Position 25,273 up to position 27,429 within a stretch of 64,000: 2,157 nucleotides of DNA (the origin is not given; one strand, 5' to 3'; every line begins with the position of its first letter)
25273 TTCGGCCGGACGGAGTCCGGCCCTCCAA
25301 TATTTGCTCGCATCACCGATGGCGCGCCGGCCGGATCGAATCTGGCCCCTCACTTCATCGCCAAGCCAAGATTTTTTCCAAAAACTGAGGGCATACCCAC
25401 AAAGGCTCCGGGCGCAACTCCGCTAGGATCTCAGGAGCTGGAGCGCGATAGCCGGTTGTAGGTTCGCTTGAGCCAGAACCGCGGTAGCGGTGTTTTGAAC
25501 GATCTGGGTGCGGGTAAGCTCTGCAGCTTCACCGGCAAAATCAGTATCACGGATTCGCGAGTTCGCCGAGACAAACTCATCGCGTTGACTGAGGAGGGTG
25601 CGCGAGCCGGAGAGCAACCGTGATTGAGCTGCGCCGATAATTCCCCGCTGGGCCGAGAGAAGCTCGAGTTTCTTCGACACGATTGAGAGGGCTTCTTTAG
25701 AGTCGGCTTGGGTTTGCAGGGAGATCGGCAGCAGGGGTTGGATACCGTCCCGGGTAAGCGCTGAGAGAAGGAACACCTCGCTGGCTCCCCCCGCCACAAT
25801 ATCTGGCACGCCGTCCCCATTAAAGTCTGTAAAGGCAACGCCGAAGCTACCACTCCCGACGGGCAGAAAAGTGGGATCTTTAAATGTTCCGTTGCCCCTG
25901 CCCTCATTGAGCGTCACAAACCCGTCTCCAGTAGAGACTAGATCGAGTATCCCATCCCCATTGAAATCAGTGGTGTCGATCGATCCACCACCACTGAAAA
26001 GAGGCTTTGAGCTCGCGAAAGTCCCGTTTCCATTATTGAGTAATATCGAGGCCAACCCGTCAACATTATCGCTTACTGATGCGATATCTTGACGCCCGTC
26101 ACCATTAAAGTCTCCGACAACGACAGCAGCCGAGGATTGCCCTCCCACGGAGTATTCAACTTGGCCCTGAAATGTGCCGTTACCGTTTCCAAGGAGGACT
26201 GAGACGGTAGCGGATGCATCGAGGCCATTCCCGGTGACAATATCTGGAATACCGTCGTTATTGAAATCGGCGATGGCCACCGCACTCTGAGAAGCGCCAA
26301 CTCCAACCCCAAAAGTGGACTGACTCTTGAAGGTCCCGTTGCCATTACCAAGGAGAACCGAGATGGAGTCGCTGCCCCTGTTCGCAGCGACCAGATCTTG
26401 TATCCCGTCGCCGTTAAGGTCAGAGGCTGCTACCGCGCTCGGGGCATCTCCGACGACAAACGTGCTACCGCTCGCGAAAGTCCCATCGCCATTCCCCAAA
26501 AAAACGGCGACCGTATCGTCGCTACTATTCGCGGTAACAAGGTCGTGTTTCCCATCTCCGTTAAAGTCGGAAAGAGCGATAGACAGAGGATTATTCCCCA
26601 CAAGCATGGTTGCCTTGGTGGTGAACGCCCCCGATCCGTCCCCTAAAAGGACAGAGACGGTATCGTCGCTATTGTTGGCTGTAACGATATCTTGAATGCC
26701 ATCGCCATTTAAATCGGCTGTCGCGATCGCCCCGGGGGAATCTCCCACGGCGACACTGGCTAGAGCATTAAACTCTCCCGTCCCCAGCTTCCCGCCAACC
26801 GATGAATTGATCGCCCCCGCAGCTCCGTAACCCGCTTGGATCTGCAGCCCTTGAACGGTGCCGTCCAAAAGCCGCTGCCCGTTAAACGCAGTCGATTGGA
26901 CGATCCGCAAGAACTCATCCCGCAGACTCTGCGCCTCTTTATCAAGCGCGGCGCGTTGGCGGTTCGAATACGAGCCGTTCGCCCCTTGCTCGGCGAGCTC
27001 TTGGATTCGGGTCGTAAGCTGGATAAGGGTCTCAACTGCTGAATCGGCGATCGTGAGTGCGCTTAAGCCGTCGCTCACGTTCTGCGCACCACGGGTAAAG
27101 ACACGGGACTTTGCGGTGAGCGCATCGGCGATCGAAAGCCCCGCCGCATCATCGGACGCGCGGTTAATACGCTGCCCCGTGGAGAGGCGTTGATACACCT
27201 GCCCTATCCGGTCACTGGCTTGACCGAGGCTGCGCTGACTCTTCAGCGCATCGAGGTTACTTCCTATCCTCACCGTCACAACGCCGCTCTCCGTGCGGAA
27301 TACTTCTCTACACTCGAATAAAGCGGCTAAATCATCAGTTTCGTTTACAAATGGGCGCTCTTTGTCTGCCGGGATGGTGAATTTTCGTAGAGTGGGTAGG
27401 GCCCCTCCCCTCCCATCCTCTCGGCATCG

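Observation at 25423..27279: Flagellin whose hypervariable core is a seven-repeat FG-GAP (integrin-alpha-like) beta-propeller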

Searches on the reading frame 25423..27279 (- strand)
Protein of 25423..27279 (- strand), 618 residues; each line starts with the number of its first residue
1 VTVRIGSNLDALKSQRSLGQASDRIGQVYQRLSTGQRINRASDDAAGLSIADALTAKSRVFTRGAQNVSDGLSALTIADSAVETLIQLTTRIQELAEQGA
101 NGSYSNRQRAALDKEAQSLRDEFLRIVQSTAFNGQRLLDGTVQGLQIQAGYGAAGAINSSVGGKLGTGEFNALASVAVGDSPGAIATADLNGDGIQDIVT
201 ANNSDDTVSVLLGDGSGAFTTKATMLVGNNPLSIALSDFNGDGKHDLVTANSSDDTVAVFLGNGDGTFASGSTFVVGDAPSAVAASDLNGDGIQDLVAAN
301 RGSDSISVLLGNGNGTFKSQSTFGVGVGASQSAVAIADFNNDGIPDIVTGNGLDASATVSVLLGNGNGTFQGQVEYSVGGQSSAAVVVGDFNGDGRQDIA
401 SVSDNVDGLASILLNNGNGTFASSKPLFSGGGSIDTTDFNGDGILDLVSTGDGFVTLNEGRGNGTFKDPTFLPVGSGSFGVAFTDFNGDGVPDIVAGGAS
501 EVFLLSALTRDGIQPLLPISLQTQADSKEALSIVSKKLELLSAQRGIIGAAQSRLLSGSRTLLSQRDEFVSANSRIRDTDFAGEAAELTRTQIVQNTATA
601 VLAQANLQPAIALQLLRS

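Call 3: search_protein_families(library=pfam, proteins=[window:25423-27279:-], max_evalue=0.1)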
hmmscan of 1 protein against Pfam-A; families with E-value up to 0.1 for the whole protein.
window:25423-27279:- (618 aa): 6 families
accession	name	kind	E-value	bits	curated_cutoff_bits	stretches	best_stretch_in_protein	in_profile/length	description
PF13517.12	FG-GAP_3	-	7.5e-59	196.6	26.9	7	287-348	1-60/61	FG-GAP-like repeat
PF00669.25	Flagellin_N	-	8.7e-31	107.3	26.6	1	7-141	3-137/139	Bacterial flagellin N-terminal helical region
PF01839.29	FG-GAP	-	6.3e-30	103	22.1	7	280-315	2-32/37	FG-GAP repeat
PF00700.27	Flagellin_C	-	5.9e-14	52.6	23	1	532-616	2-86/86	Bacterial flagellin C-terminal helical region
PF12256.14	TcdB_toxin_midN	-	0.0083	15.9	24.8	0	234-257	30-57/181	Insecticide toxin TcdB middle/N-terminal region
PF14783.12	BBS2_Mid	-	0.053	14.1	27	0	233-260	1-27/108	Ciliary BBSome complex subunit 2, middle region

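Call 4: search_protein_families(library=ncbifam, proteins=[window:25423-27279:-], max_evalue=0.1)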
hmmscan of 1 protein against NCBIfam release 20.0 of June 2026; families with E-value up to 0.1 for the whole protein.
window:25423-27279:- (618 aa): 27 families (the best 25 are shown)
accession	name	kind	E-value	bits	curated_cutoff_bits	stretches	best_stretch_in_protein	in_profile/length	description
NF006468.0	PRK08869.1-3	subfamily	7.6e-49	166.8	436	2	1-155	1-155/378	polar flagellin E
NF009444.0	PRK12802.1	equivalog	2.4e-48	165.1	332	2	1-177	1-179/282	flagellin domain-containing protein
NF006469.0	PRK08869.1-4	equivalog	3.1e-46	158.5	627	2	1-158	1-158/377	flagellin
NF006466.0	PRK08869.1-1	subfamily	3.9e-46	158.3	426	2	1-154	1-154/377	flagellin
NF009448.0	PRK12806.1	equivalog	2.1e-41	142.2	531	2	5-222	5-221/475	flagellin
NF006467.0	PRK08869.1-2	subfamily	4.5e-41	141.2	443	2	4-207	4-211/400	flagellin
NF038071.1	lat_flg_LafA_2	exception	5.3e-38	131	365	2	1-155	1-158/284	lateral flagellin LafA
NF009449.0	PRK12807.1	subfamily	1.1e-37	130.2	347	2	3-142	1-140/287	flagellin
NF009450.0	PRK12808.1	equivalog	1e-34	121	476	2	4-149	2-146/476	flagellin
NF006470.0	PRK08869.1-5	equivalog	5.4e-34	118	423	2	5-221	4-217/388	flagellin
NF005294.0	PRK06819.1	subfamily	7.4e-33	114.6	387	2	5-209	5-206/376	FliC/FljB family flagellin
NF009446.0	PRK12804.1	subfamily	4.9e-32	111.6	352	2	4-144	2-143/301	flagellin Hag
NF010115.0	PRK13588.1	subfamily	1.9e-25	89.8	503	2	1-163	1-163/514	flagellin B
NF009445.0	PRK12803.1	equivalog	1.3e-23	83.8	450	2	7-139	5-137/335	flagellin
NF009447.0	PRK12805.1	equivalog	1.5e-23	83.7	404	2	5-160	3-158/287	FliC/FljB family flagellin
TIGR02550.1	flagell_flgL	equivalog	1.3e-19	70.9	127.2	1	4-138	1-135/387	flagellar hook-associated protein FlgL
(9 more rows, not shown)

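Call 5: search_solved_structures(query=window:25423-27279:-, max_evalue=0.01)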
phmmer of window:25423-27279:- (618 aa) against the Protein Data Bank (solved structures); distinct sequences matched with E-value up to 0.01: 82 (the best 60 are shown).
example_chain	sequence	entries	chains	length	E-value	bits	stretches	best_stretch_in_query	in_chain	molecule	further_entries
9n8g_A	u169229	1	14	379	5.7e-39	137.6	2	1-157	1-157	Flagellin A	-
9p7r_A1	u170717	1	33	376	2.5e-37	132.2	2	1-164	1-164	Flagellin B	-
6b5b_F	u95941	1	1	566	7.5e-35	124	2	5-213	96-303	Flagellin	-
8jmv_A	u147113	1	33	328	2.8e-34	122.2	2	4-189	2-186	Flagella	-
10ll_A4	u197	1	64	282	2.1e-33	119.3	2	5-145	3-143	Flagellin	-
9atl_A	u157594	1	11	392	6.2e-33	117.7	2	5-184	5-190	Flagellin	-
9n8m_M1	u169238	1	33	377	4.5e-31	111.6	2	1-266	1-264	Flagellin C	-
9rcb_A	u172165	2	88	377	1e-30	110.4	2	1-152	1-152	Flagellin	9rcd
9n8a_A1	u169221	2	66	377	1.2e-30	110.1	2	1-152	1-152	Flagellin D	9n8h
3k8v_A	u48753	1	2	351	1.7e-30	109.7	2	28-160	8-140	Flagellin homolog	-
9au6_A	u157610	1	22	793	2.6e-30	109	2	2-176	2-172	Flagellin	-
9n8b_A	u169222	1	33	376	4.7e-30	108.2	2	3-152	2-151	Flagellin D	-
10lm_A3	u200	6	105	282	5.5e-30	108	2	5-145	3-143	Flagellin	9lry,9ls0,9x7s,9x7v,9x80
5wk5_A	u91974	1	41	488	1.8e-29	106.3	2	2-403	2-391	B-type flagellin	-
5wk6_A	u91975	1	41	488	5.9e-29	104.6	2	2-404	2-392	B-type flagellin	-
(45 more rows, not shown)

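Call 6: find_homologous_proteins(query=window:25423-27279:-, max_evalue=0.00001)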
Query window:25423-27279:- (618 aa): 7996 proteins with E <= 0.00001 among 8000 candidates; the best 120 are listed.
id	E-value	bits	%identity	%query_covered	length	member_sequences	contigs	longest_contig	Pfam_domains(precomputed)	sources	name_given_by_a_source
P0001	0.0e+0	1215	100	96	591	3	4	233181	PF01839.30,PF13517.13,PF00700.28,PF00669.26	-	-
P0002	3.8e-232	790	60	92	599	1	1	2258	PF01839.30,PF13517.13,PF00669.26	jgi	-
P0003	1.8e-222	758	45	53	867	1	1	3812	PF01839.30,PF13517.13,PF00395.26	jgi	jgi:hypothetical protein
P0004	1.9e-220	752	65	100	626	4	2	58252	PF01839.30,PF12256.15,PF13517.13,PF00700.28,PF00669.26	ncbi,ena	-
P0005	2.4e-218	745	65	100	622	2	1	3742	PF01839.30,PF12256.15,PF13517.13,PF00700.28,PF00669.26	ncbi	-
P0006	4.0e-213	727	43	59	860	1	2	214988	PF01839.30,PF13517.13,PF00395.26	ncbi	-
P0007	2.3e-212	725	62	100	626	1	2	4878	PF01839.30,PF12256.15,PF13517.13,PF00700.28,PF00669.26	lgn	-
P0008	1.0e-206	706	45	56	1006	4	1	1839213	PF01839.30,PF13517.13,PF16640.12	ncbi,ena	-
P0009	1.4e-200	686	42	54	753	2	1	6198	PF01839.30,PF12256.15,PF16743.11,PF14779.13,PF13517.13,PF14783.13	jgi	jgi:hypothetical protein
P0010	1.4e-198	679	58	100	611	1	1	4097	PF01839.30,PF13517.13,PF00700.28,PF00669.26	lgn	-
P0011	3.4e-198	678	44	52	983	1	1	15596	PF01839.30,PF13517.13,PF23509.2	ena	-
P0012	5.7e-198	677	41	54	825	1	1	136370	PF01839.30,PF12256.15,PF13517.13,PF16640.12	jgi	jgi:hypothetical protein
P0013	4.2e-197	675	43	53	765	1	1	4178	PF01839.30,PF13517.13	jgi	jgi:hypothetical protein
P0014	1.5e-195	669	57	100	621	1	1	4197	PF01839.30,PF13517.13,PF00700.28,PF00669.26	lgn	-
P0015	4.6e-190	651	42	54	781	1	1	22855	PF01839.30,PF13517.13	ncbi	-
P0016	1.3e-189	650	40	55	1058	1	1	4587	PF01839.30,PF13517.13,PF16640.12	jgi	jgi:hypothetical protein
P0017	2.0e-189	649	47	53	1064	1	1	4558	PF01839.30,PF12256.15,PF13517.13,PF16640.12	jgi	jgi:hypothetical protein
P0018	6.2e-188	644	45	53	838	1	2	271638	PF01839.30,PF13517.13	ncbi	-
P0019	2.1e-185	636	45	53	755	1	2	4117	PF01839.30,PF23727.2,PF16743.11,PF13517.13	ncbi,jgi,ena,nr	ncbi:MAG TPA: VCBS repeat-containing protein [Gemmataceae bacterium]|nr:VCBS repeat-containing prote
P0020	1.1e-182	627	47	100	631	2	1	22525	PF01839.30,PF12256.15,PF04370.19,PF13517.13,PF00700.28,PF00669.26,PF26122.1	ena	-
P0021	2.0e-181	623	43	53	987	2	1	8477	PF01839.30,PF16743.11,PF13517.13,PF13287.13,PF13290.14,PF03174.20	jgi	jgi:chitobiase/beta-hexosaminidase-like protein/VCBS repeat protein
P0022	7.6e-181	621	57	95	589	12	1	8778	PF01839.30,PF12256.15,PF13517.13,PF00700.28,PF00669.26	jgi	jgi:flagellin-like hook-associated protein FlgL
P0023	1.7e-180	620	43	53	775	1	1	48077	PF01839.30,PF13517.13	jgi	jgi:hypothetical protein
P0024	2.0e-180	620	47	100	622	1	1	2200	PF01839.30,PF13517.13,PF00700.28,PF20615.4,PF00669.26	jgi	jgi:flagellin-like hook-associated protein FlgL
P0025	2.2e-179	616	45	64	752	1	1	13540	PF01839.30,PF13517.13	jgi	jgi:hypothetical protein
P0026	6.8e-179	614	39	67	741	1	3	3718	PF01839.30,PF12256.15,PF16743.11,PF13517.13,PF14783.13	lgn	-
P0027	1.8e-178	613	43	56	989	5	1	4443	PF01839.30,PF13517.13,PF18998.7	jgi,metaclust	metaclust:\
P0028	3.5e-177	609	44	56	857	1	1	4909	PF01839.30,PF13517.13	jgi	jgi:hypothetical protein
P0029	1.0e-175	604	49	53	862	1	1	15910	PF01839.30,PF14779.13,PF13517.13,PF13860.13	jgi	jgi:hypothetical protein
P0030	1.4e-174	600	45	53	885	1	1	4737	PF01839.30,PF12256.15,PF13517.13,PF23509.2,PF16640.12,PF00395.26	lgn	-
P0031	6.8e-174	598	45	53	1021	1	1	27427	PF01839.30,PF12256.15,PF16743.11,PF00404.25,PF14779.13,PF25292.1,PF13517.13,PF14783.13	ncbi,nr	ncbi:MAG TPA: FG-GAP-like repeat-containing protein, partial [Tepidisphaeraceae bacterium]|nr:FG-GAP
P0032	8.7e-174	598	41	55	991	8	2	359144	PF01839.30,PF12256.15,PF16743.11,PF01833.31,PF13517.13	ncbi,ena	-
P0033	1.1e-173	597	44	53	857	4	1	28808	PF01839.30,PF16743.11,PF13517.13,PF18962.8,PF13860.13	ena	-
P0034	3.7e-173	596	-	-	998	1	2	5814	PF01839.30,PF13517.13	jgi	jgi:hypothetical protein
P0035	9.0e-173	594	44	53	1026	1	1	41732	PF01839.30,PF12256.15,PF00404.25,PF14779.13,PF13517.13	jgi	jgi:hypothetical protein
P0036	1.9e-172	593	45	54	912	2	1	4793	PF01839.30,PF13517.13,PF18998.7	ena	-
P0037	3.1e-171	589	49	53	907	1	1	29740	PF01839.30,PF12256.15,PF16743.11,PF00404.25,PF14779.13,PF13517.13,PF14783.13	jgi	jgi:hypothetical protein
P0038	6.2e-171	588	43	53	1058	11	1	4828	PF01839.30,PF13517.13,PF13287.13,PF13290.14,PF03174.20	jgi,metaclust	metaclust:\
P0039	2.3e-170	586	42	53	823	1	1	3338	PF01839.30,PF12256.15,PF16743.11,PF14779.13,PF13517.13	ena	-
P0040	7.1e-170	585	42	53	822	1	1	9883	PF01839.30,PF13517.13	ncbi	-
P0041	8.7e-170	584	45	53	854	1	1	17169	PF01839.30,PF12256.15,PF13517.13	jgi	jgi:hypothetical protein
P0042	1.1e-169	584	44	56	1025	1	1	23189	PF01839.30,PF12256.15,PF16743.11,PF14779.13,PF13517.13,PF14783.13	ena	-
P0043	1.6e-169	584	46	54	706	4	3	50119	PF01839.30,PF13517.13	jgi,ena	jgi:hypothetical protein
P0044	3.1e-169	583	42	53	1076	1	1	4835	PF01839.30,PF12256.15,PF14779.13,PF13517.13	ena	-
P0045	6.0e-169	582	45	51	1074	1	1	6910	PF01839.30,PF12256.15,PF13517.13,PF16640.12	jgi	jgi:hypothetical protein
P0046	2.0e-168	580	45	100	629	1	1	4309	PF01839.30,PF04370.19,PF13517.13,PF00700.28,PF00669.26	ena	-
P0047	1.4e-167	577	42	54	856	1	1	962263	PF01839.30,PF13517.13,PF16640.12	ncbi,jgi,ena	jgi:hypothetical protein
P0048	2.9e-167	576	42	53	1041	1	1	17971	PF01839.30,PF16743.11,PF13517.13,PF16640.12,PF13860.13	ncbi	-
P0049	7.8e-167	575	44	53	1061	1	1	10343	PF01839.30,PF13517.13,PF13287.13,PF13290.14,PF03174.20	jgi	jgi:chitobiase/beta-hexosaminidase-like protein/VCBS repeat protein/FG-GAP repeat protein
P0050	3.9e-166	572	50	100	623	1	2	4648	PF01839.30,PF13517.13,PF00700.28,PF00669.26,PF26122.1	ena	-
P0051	9.1e-166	571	42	57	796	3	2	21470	PF01839.30,PF12256.15,PF01833.31,PF14779.13,PF13517.13,PF14783.13,PF23509.2,PF21955.1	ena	-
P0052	2.5e-164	566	41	52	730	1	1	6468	PF01839.30,PF12256.15,PF13517.13,PF00395.26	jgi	jgi:hypothetical protein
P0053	3.2e-164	566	42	54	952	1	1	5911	PF01839.30,PF13517.13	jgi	jgi:VCBS repeat protein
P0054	7.3e-164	565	38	54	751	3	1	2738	PF01839.30,PF13517.13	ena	-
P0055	1.2e-163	564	60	59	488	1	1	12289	PF01839.30,PF13517.13,PF00700.28,PF00669.26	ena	-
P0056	4.6e-163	562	48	100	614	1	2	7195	PF01839.30,PF13517.13,PF00700.28,PF00669.26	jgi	-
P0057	8.9e-163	561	43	53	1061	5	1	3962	PF01839.30,PF13517.13,PF13287.13,PF13290.14,PF03174.20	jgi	jgi:hypothetical protein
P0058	5.8e-162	559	43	53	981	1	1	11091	PF01839.30,PF13517.13,PF13287.13,PF13290.14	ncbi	-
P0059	2.0e-161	557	40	53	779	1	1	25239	PF01839.30,PF12256.15,PF16743.11,PF13517.13,PF00395.26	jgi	jgi:hypothetical protein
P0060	2.1e-161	557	38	62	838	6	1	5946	PF01839.30,PF12256.15,PF16743.11,PF14779.13,PF13517.13,PF16640.12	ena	-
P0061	4.6e-161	556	45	54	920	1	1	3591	PF01839.30,PF12256.15,PF16743.11,PF13517.13,PF14783.13,PF16640.12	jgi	jgi:hypothetical protein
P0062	2.2e-160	553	41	50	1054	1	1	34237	PF01839.30,PF13517.13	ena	-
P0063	1.0e-159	551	48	99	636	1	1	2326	PF01839.30,PF13517.13,PF00700.28,PF00669.26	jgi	-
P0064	1.4e-159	551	-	-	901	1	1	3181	PF01839.30,PF13517.13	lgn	-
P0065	1.5e-159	551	46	53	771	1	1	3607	PF01839.30,PF13517.13,PF27905.1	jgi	jgi:hypothetical protein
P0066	2.4e-159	550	47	100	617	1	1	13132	PF01839.30,PF13517.13,PF00700.28,PF00669.26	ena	-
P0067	3.3e-159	549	42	60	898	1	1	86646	PF01839.30,PF13517.13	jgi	jgi:hypothetical protein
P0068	8.3e-159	548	42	55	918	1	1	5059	PF01839.30,PF12256.15,PF00404.25,PF14779.13,PF13517.13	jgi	jgi:hypothetical protein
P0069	2.2e-158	547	44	53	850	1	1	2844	PF01839.30,PF13517.13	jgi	jgi:hypothetical protein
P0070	4.1e-158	546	44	52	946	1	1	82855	PF01839.30,PF07679.23,PF13895.13,PF16743.11,PF13927.13,PF14779.13,PF13517.13,PF27309.1,PF00047.32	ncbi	-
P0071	5.2e-158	546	46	53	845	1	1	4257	PF01839.30,PF10282.16,PF13517.13,PF23061.1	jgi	jgi:hypothetical protein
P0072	7.3e-158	545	40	53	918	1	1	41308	PF01839.30,PF12256.15,PF13517.13,PF16640.12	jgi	jgi:hypothetical protein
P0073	2.3e-157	543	49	100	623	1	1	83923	PF01839.30,PF12256.15,PF04370.19,PF13517.13,PF00700.28,PF00669.26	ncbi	ncbi:MAG: FG-GAP-like repeat-containing protein [Pirellulales bacterium]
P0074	2.3e-157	543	43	55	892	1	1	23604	PF01839.30,PF13517.13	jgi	jgi:hypothetical protein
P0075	3.3e-157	543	41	51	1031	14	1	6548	PF01839.30,PF13517.13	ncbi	-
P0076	1.3e-156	541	42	54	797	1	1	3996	PF01839.30,PF12256.15,PF13517.13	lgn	-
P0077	1.7e-156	540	43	54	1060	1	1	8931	PF01839.30,PF16743.11,PF13517.13,PF27309.1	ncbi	-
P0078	6.2e-156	539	41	55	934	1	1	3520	PF01839.30,PF14779.13,PF13517.13,PF18962.8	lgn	-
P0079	7.6e-156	538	48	100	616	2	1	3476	PF01839.30,PF13517.13,PF00700.28,PF00669.26,PF26122.1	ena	-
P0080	8.9e-156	538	38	63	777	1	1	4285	PF01839.30,PF12256.15,PF16743.11,PF13517.13,PF14783.13,PF00395.26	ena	-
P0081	1.0e-155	538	47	100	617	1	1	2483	PF01839.30,PF13517.13,PF00700.28,PF00669.26,PF26122.1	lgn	-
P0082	1.1e-155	538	44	100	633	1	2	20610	PF01839.30,PF13517.13,PF00700.28,PF00669.26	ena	-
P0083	1.4e-155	537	48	100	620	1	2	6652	PF01839.30,PF12256.15,PF13517.13,PF00700.28,PF20615.4,PF00669.26,PF26122.1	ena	-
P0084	1.2e-154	534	43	54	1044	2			PF01839.30,PF16743.11,PF13517.13,PF16640.12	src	-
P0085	1.5e-154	534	44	53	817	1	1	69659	PF01839.30,PF16743.11,PF13517.13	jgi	jgi:hypothetical protein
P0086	1.5e-154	534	48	99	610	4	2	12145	PF01839.30,PF13517.13,PF00395.26,PF00700.28,PF00669.26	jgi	jgi:flagellin-like hook-associated protein FlgL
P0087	2.5e-154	533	43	55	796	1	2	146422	PF01839.30,PF13517.13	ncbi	-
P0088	2.7e-154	533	42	57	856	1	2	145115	PF01839.30,PF13517.13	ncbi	-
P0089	5.2e-154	532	42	54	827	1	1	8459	PF01839.30,PF12256.15,PF13517.13,PF14783.13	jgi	jgi:hypothetical protein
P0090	6.6e-154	532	42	50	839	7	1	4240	PF01839.30,PF12256.15,PF00404.25,PF13517.13,PF00036.39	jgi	-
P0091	7.5e-154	532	48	100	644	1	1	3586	PF01839.30,PF13517.13,PF00700.28,PF00669.26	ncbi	-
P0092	9.8e-154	531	47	97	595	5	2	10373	PF01839.30,PF12256.15,PF13517.13,PF00700.28,PF00669.26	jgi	jgi:flagellin-like hook-associated protein FlgL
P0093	3.2e-153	530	44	55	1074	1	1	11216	PF01839.30,PF13517.13,PF16640.12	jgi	jgi:hypothetical protein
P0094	1.1e-152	528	-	-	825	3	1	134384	PF01839.30,PF12256.15,PF13517.13,PF16640.12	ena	-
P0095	1.8e-152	527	42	57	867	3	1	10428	PF22073.3,PF01839.30,PF12256.15,PF15780.12,PF13517.13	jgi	jgi:hypothetical protein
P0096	3.1e-152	526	43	55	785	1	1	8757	PF01839.30,PF13517.13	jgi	jgi:hypothetical protein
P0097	5.7e-152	526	37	60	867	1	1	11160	PF01839.30,PF13517.13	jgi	jgi:hypothetical protein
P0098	7.2e-152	525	43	53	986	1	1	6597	PF01839.30,PF13517.13,PF13287.13,PF13290.14,PF03174.20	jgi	-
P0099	8.6e-152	525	47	100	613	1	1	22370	PF01839.30,PF13517.13,PF00700.28,PF00669.26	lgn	-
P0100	8.7e-152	525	41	53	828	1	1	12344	PF01839.30,PF13517.13,PF16640.12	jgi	jgi:hypothetical protein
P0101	8.8e-152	525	41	55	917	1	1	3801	PF01839.30,PF16743.11,PF13517.13,PF13860.13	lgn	-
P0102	1.1e-151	525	50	100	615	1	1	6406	PF01839.30,PF13517.13,PF00700.28,PF20615.4,PF00669.26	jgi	-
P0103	1.7e-151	524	42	53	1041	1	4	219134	PF01839.30,PF12256.15,PF13517.13,PF16640.12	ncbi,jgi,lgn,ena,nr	ncbi:MAG TPA: FG-GAP-like repeat-containing protein [Terriglobales bacterium]|jgi:hypothetical prote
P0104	6.2e-151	522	47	100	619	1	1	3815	PF01839.30,PF12256.15,PF13517.13,PF00700.28,PF00669.26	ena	-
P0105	7.2e-151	522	43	54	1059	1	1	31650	PF22073.3,PF01839.30,PF15780.12,PF13517.13,PF12371.15,PF22544.3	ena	-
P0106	1.0e-150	521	44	53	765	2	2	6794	PF01839.30,PF12256.15,PF13517.13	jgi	jgi:hypothetical protein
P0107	1.7e-150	521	36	69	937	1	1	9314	PF22073.3,PF01839.30,PF15780.12,PF13517.13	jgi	jgi:hypothetical protein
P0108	3.9e-150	520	44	53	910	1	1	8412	PF01839.30,PF12256.15,PF16743.11,PF13517.13,PF14783.13,PF13860.13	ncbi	-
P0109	4.1e-150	519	47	100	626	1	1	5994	PF01839.30,PF13517.13,PF00700.28,PF00669.26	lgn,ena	-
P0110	5.7e-150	519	43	54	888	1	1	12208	PF01839.30,PF12256.15,PF13517.13,PF16640.12,PF23743.2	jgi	jgi:hypothetical protein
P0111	8.8e-150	518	47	100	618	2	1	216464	PF01839.30,PF13517.13,PF00700.28,PF00669.26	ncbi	-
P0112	1.1e-149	518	41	53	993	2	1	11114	PF01839.30,PF13517.13,PF18998.7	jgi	jgi:hypothetical protein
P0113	2.5e-149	517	41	53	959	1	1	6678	PF01839.30,PF16743.11,PF14779.13,PF13517.13,PF13860.13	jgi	-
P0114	3.0e-149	517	45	54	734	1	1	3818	PF01839.30,PF12256.15,PF13517.13,PF14783.13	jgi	jgi:hypothetical protein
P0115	3.2e-149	517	38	54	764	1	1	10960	PF01839.30,PF12256.15,PF16743.11,PF14779.13,PF13517.13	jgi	jgi:uncharacterized protein (UPF0548 family)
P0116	3.2e-149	517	42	54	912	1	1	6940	PF01839.30,PF12256.15,PF25292.1,PF13517.13,PF16640.12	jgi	jgi:hypothetical protein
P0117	4.4e-149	516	42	52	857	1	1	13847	PF22073.3,PF01839.30,PF15780.12,PF13517.13,PF22544.3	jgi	jgi:hypothetical protein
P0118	4.9e-149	516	45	53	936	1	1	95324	PF01839.30,PF12256.15,PF23727.2,PF16743.11,PF00404.25,PF14779.13,PF13517.13,PF21955.1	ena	-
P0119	5.8e-149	516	42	53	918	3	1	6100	PF01839.30,PF16743.11,PF14779.13,PF13517.13,PF18962.8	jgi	jgi:hypothetical protein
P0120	7.0e-149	515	41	59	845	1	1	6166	PF01839.30,PF13517.13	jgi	jgi:hypothetical protein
